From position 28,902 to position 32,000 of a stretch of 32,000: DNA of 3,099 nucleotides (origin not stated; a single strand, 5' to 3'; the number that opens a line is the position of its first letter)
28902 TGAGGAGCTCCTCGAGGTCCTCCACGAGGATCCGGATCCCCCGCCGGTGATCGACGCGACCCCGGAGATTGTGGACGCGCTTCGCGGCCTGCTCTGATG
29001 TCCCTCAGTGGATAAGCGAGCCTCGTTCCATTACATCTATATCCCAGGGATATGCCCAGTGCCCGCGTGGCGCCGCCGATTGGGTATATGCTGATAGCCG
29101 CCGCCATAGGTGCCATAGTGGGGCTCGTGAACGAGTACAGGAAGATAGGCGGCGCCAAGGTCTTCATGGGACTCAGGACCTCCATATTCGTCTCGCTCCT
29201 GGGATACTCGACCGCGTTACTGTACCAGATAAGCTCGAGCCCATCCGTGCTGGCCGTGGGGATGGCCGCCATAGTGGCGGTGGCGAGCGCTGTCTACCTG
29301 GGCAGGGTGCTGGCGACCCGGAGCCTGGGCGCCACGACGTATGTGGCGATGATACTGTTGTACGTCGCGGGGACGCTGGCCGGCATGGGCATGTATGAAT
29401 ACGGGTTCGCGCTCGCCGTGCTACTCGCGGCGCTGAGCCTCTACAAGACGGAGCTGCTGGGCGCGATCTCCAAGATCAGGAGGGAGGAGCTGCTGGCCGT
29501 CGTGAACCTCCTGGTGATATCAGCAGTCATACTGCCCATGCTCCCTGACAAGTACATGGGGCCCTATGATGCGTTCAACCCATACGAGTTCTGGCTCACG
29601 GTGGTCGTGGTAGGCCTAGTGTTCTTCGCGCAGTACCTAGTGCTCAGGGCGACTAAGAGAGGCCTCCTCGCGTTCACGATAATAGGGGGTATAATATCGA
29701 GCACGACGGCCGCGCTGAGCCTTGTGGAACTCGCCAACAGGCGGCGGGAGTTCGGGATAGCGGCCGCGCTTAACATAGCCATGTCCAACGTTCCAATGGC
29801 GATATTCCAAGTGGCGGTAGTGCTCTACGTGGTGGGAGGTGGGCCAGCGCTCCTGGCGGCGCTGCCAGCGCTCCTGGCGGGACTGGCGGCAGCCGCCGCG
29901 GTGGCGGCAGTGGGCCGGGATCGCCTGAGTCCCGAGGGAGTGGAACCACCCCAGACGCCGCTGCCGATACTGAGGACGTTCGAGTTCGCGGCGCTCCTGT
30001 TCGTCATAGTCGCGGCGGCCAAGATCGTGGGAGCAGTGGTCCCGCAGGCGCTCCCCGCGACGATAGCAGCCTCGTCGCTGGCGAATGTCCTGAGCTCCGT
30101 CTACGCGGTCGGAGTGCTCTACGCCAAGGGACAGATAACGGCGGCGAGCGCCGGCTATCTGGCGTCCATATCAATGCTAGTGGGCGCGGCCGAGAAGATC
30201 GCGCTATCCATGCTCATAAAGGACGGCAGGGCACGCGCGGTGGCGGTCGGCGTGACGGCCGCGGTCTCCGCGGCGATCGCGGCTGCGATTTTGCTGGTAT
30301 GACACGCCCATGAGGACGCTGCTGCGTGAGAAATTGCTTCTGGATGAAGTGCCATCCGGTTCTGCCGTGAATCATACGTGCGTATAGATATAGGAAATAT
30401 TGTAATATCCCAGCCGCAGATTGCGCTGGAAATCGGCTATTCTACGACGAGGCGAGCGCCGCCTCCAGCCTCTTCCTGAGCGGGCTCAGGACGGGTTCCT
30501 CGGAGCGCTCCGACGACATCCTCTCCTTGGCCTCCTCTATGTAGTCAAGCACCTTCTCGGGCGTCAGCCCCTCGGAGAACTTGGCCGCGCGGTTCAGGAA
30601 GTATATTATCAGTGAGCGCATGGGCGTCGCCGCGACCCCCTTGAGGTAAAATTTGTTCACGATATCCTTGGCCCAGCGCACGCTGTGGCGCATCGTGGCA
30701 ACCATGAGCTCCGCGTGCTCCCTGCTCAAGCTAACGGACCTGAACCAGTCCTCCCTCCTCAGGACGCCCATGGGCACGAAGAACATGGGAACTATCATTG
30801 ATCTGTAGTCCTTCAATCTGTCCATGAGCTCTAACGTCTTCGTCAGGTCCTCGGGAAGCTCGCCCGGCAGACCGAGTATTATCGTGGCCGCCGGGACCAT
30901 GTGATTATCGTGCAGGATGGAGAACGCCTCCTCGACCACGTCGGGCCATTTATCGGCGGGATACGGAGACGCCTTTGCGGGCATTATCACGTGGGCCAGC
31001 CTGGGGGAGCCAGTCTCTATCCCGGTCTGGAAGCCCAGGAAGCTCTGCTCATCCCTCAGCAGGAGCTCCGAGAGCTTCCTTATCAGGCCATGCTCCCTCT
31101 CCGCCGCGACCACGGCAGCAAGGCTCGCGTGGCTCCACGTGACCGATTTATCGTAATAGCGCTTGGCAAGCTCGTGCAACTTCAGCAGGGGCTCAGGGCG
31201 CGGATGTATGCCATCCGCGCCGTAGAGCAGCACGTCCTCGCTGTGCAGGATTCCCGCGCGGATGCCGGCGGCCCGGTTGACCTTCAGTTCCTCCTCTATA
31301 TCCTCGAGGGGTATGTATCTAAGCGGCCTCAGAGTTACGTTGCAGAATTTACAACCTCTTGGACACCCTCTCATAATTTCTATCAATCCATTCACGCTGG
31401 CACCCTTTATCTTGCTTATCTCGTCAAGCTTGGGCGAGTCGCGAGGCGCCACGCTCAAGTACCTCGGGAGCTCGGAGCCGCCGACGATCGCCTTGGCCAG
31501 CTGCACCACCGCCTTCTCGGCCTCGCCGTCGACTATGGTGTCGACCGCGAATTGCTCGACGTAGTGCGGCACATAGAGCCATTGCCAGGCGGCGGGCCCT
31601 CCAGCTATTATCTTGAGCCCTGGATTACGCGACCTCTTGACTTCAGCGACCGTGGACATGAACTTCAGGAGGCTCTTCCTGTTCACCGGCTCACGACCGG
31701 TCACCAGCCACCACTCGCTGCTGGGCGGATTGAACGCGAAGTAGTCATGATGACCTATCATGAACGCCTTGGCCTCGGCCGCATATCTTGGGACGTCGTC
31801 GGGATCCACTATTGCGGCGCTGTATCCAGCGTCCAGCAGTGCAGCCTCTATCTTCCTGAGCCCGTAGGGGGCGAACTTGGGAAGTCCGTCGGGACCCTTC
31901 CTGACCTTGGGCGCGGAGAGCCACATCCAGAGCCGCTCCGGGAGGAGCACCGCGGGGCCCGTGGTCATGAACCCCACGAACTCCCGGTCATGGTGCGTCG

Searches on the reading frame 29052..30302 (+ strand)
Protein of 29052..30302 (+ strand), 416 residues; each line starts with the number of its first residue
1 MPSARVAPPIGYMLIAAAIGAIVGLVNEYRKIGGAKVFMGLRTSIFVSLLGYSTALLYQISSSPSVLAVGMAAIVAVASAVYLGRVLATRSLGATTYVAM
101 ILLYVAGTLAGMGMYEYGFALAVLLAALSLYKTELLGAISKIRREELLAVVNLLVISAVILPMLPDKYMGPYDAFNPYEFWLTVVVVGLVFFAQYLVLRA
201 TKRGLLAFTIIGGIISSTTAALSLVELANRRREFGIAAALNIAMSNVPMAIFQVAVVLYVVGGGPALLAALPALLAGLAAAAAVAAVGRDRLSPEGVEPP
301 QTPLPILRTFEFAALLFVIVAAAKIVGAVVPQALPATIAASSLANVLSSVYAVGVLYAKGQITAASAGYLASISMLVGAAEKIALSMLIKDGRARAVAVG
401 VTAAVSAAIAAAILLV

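Call 66: search_protein_families(library=pfam, proteins=[window:29052-30302:+], max_evalue=0.1)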
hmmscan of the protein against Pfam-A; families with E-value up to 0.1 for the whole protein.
window:29052-30302:+ (416 aa): 3 families
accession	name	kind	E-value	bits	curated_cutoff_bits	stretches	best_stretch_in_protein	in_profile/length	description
PF13194.11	DUF4010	-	5.5e-20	72.4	30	1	185-389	1-209/210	Domain of unknown function (DUF4010)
PF02308.21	MgtC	-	8.6e-10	39.5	31.4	1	13-134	1-117/121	MgtC family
PF16083.10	Phage_holin_3_3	-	0.026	15.1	28.4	1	12-77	2-71/78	LydA holin phage, holin superfamily III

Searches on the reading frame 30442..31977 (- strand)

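Call 66: search_protein_families(library=pfam, proteins=[window:30442-31977:-], max_evalue=0.1)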
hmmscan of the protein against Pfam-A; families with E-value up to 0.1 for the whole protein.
window:30442-31977:- (511 aa): 2 families
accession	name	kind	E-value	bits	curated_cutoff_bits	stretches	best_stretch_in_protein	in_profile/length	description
PF04055.27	Radical_SAM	-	7.9e-11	42.8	29.5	1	199-384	1-165/166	Radical SAM superfamily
PF02310.24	B12-binding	-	0.01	16.1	32.1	0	106-160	67-120/121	B12 binding domain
